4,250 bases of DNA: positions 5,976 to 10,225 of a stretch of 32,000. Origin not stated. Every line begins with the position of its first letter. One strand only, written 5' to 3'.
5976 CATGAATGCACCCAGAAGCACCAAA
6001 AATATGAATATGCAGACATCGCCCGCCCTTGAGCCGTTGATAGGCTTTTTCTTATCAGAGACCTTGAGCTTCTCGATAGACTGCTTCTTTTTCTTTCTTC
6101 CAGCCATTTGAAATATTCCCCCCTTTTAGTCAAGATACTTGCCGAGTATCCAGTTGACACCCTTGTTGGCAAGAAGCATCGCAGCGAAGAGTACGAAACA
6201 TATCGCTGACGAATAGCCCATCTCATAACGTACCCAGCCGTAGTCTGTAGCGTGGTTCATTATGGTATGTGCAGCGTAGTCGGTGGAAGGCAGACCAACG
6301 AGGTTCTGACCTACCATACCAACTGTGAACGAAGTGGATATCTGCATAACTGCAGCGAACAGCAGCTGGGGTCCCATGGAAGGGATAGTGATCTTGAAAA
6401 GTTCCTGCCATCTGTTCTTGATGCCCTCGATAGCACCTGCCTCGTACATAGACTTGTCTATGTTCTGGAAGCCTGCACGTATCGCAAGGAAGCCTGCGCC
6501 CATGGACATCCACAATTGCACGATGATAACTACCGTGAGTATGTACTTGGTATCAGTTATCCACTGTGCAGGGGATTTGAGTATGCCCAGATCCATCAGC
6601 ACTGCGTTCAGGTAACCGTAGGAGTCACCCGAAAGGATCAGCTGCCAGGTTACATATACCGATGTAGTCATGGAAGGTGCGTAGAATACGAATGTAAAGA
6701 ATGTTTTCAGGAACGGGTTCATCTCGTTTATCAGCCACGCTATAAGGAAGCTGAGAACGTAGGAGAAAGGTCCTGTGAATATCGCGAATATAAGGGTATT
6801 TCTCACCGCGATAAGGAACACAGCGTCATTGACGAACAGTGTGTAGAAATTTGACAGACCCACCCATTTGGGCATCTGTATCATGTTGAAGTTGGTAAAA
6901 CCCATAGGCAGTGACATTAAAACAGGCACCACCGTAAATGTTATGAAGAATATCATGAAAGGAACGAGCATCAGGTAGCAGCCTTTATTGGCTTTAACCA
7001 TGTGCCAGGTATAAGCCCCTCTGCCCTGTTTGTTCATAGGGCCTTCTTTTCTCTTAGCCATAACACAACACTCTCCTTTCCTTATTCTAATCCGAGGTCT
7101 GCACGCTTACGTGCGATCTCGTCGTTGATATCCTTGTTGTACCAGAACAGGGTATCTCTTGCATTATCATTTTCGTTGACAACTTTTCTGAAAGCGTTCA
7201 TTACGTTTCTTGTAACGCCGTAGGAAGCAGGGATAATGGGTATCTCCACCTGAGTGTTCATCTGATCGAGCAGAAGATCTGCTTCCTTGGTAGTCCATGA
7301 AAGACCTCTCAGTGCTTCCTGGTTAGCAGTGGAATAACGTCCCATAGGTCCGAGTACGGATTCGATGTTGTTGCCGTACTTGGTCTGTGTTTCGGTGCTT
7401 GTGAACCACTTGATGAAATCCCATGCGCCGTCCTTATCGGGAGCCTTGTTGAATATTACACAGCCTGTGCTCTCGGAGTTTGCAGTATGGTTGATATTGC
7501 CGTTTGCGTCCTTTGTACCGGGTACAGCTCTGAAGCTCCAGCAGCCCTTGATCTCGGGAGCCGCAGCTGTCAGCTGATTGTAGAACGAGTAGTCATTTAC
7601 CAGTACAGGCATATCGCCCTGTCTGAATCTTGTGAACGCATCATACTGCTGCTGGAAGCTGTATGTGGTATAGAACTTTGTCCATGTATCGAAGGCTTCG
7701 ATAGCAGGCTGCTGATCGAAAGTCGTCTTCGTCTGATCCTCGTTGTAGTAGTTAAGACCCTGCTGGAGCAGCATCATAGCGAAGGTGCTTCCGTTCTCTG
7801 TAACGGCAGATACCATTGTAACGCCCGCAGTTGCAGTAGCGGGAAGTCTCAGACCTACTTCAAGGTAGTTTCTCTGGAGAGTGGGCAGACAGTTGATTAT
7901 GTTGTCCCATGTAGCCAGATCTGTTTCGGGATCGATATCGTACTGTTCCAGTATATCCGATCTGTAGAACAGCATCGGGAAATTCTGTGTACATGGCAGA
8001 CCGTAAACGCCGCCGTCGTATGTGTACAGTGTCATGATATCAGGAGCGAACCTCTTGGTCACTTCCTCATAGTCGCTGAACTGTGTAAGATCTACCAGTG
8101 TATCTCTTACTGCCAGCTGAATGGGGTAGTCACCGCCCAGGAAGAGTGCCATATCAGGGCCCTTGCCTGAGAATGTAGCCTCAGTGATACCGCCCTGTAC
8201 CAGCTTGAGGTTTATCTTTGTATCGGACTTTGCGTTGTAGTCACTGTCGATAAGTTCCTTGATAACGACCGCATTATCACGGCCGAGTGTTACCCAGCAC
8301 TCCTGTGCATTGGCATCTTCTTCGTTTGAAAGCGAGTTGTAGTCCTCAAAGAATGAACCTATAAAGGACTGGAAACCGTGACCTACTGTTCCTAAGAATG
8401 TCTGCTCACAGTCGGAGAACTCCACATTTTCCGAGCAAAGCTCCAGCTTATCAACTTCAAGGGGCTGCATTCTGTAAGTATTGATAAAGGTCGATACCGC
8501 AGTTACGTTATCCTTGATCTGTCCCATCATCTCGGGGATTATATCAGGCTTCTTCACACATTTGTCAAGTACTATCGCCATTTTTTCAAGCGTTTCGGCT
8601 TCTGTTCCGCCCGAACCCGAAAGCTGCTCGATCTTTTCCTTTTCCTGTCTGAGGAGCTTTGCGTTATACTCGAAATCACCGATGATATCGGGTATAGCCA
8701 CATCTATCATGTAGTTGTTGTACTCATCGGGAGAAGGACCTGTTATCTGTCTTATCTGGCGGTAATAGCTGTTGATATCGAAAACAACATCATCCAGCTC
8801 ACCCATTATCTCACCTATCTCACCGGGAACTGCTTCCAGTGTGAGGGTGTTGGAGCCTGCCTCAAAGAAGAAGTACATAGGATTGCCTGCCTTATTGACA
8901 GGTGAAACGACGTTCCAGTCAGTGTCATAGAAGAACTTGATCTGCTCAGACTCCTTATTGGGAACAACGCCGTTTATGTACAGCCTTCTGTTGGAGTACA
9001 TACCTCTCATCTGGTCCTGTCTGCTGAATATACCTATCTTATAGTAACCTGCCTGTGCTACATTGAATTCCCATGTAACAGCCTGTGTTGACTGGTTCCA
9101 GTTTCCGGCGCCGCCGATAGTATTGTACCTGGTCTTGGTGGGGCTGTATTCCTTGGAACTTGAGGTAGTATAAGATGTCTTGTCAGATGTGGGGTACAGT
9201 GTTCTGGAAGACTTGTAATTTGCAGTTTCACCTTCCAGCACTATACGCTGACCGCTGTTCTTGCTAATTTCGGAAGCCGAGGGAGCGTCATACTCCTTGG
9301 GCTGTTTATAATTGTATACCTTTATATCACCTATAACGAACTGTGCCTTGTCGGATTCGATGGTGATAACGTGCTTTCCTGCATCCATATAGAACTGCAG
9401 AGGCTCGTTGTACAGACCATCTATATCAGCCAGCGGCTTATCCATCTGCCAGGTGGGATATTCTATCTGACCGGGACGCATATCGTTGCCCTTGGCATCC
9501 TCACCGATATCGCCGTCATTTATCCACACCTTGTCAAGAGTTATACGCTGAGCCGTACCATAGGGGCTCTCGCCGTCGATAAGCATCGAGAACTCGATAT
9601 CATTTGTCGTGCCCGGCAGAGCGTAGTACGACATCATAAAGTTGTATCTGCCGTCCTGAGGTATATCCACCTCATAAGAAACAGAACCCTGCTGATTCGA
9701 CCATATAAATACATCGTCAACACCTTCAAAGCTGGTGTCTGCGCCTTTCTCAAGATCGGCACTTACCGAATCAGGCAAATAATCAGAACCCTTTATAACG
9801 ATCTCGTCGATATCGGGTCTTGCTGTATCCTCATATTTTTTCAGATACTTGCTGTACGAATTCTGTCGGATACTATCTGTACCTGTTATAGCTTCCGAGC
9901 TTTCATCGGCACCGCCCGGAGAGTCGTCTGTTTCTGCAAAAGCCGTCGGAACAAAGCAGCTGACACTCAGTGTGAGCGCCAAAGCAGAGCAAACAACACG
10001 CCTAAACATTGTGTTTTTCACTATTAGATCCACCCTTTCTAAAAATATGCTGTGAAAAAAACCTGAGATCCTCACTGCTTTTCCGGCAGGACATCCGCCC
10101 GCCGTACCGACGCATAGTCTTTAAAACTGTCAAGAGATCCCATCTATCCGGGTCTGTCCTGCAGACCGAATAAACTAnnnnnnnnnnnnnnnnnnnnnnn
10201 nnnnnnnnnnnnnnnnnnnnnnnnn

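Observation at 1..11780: Atypical ABC locus: two LolD/MacB-type ATPases with sugar-type permeases, a giant SBP and three non-transporter surface proteins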

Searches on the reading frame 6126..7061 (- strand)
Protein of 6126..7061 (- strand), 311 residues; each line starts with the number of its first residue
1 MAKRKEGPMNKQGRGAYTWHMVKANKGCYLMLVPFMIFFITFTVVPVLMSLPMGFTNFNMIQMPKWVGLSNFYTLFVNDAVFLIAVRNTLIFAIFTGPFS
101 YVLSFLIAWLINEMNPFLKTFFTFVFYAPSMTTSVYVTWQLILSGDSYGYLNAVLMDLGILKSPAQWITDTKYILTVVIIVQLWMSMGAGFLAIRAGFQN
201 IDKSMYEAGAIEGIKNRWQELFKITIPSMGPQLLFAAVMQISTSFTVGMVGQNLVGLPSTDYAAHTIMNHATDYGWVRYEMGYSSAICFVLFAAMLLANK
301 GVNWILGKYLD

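Call 3: search_protein_families(library=pfam, proteins=[window:6126-7061:-], max_evalue=0.01)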
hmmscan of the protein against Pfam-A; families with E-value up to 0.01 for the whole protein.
window:6126-7061:- (311 aa): 1 family
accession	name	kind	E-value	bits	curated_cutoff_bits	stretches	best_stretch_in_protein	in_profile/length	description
PF00528.27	BPD_transp_1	-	9.4e-09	35.7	26.4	1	103-296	4-169/184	Binding-protein-dependent transport system inner membrane component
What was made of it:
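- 6126..7061 (-): P1: MalF-like type-I ABC permease with an EAA loop (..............). BPD_transp_1 (call 3).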

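Call 5: search_protein_families(library=ncbifam, proteins=[window:6126-7061:-], max_evalue=0.001)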
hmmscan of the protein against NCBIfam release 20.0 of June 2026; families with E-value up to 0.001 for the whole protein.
window:6126-7061:- (311 aa): 6 families
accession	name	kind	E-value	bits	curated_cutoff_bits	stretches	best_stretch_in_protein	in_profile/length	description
NF007852.0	PRK10561.1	equivalog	2.1e-11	44.2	335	1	27-286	13-268/295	sn-glycerol-3-phosphate ABC transporter permease UgpA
NF007044.0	PRK09497.1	equivalog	5e-11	42.6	348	1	32-251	12-225/285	spermidine/putrescine ABC transporter permease PotB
NF040931.1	ABC_arch_GlcT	equivalog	1.6e-10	41.1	360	1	33-258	3-225/278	glucose ABC transporter permease GlcT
NF008232.0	PRK10999.1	equivalog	1.8e-06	27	392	1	66-232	264-431/520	maltose ABC transporter permease MalF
NF007963.0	PRK10683.1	equivalog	0.00015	21.3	489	1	29-232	42-240/317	putrescine ABC transporter permease PotH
TIGR01581.1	Mo_ABC_porter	hypoth_equivalog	0.0002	20.9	210.3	1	85-254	22-179/225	ABC transporter permease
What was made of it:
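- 6126..7061 (-): The best NCBIfam match is UgpA, weak (call 5).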

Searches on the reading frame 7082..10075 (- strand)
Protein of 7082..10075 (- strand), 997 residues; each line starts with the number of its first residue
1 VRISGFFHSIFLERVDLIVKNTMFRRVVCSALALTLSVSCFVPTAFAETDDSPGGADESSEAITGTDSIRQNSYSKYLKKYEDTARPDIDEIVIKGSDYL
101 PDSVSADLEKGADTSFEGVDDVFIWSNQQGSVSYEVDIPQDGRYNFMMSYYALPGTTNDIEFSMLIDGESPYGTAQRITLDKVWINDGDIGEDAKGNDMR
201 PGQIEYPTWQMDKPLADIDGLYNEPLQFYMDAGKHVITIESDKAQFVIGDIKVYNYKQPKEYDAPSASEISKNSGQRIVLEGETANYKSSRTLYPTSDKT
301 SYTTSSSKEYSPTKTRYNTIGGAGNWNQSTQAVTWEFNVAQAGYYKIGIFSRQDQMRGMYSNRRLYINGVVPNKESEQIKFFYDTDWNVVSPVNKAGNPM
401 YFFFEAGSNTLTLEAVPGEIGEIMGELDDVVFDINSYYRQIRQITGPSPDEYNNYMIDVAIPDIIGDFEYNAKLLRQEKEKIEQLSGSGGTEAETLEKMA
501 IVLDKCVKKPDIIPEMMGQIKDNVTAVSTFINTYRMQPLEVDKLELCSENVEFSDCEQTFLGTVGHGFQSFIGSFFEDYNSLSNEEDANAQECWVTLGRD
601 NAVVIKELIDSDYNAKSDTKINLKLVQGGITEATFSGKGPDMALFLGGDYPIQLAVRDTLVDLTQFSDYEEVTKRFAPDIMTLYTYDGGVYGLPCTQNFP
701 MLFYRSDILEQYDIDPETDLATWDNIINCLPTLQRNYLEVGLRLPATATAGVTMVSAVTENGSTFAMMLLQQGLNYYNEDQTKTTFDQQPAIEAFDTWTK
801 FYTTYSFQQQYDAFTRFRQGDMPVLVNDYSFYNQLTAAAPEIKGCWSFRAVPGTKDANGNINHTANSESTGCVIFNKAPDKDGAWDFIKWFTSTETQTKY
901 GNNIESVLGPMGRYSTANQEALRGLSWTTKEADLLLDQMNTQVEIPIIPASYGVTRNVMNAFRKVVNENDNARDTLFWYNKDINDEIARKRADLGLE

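Call 3: search_protein_families(library=pfam, proteins=[window:7082-10075:-], max_evalue=0.01)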
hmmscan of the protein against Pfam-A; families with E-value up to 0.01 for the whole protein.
window:7082-10075:- (997 aa): 3 families
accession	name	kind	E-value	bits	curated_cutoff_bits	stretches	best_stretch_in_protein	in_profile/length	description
PF13416.11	SBP_bac_8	-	6.5e-24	85.6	27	1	630-901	28-253/279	Bacterial extracellular solute-binding protein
PF01547.30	SBP_bac_1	-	7.1e-20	72.6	26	1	605-897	10-306/307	Bacterial extracellular solute-binding protein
PF16990.11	CBM_35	-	2.1e-06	28.5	28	1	304-349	9-54/121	Carbohydrate binding module (family 35)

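Call 5: search_protein_families(library=ncbifam, proteins=[window:7082-10075:-], max_evalue=0.001)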
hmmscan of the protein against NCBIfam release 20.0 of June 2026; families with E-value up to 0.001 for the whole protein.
window:7082-10075:- (997 aa): 1 family
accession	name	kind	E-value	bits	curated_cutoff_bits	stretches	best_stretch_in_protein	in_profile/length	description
NF053763.1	ABCarbgalBndGanS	equivalog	0.00084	18.2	700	0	636-718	88-166/420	galactooligosaccharide ABC transporter substrate-binding protein GanS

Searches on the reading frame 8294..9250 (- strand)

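Call 52: search_protein_families(library=pfam, proteins=[window:8294-9250:-], max_evalue=0.1)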
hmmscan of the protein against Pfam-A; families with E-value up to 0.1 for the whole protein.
seq(319 aa): 1 family
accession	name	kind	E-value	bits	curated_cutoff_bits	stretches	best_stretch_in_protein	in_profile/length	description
PF16990.11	CBM_35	-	0.00046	20.9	28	1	29-74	9-54/121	Carbohydrate binding module (family 35)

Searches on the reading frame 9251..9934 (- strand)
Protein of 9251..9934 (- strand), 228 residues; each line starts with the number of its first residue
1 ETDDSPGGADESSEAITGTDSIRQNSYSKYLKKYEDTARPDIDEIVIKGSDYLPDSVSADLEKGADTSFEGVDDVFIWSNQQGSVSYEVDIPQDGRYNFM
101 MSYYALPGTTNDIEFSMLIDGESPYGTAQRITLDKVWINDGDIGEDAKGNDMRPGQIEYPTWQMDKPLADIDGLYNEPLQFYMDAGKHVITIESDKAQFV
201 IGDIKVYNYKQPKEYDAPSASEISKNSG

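Call 52: search_protein_families(library=pfam, proteins=[window:9251-9934:-], max_evalue=0.1)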
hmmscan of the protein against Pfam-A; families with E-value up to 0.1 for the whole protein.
seq(228 aa): 3 families
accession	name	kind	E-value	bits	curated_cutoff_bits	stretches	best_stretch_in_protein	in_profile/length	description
PF06940.17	DUF1287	-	0.015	15.5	25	1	150-211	56-118/163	Domain of unknown function (DUF1287)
PF25275.1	Golvesin_C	-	0.059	13.9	31.6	0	81-121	39-79/132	Golvesin C-terminal domain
PF16990.11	CBM_35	-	0.08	13.7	28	0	66-108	19-61/121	Carbohydrate binding module (family 35)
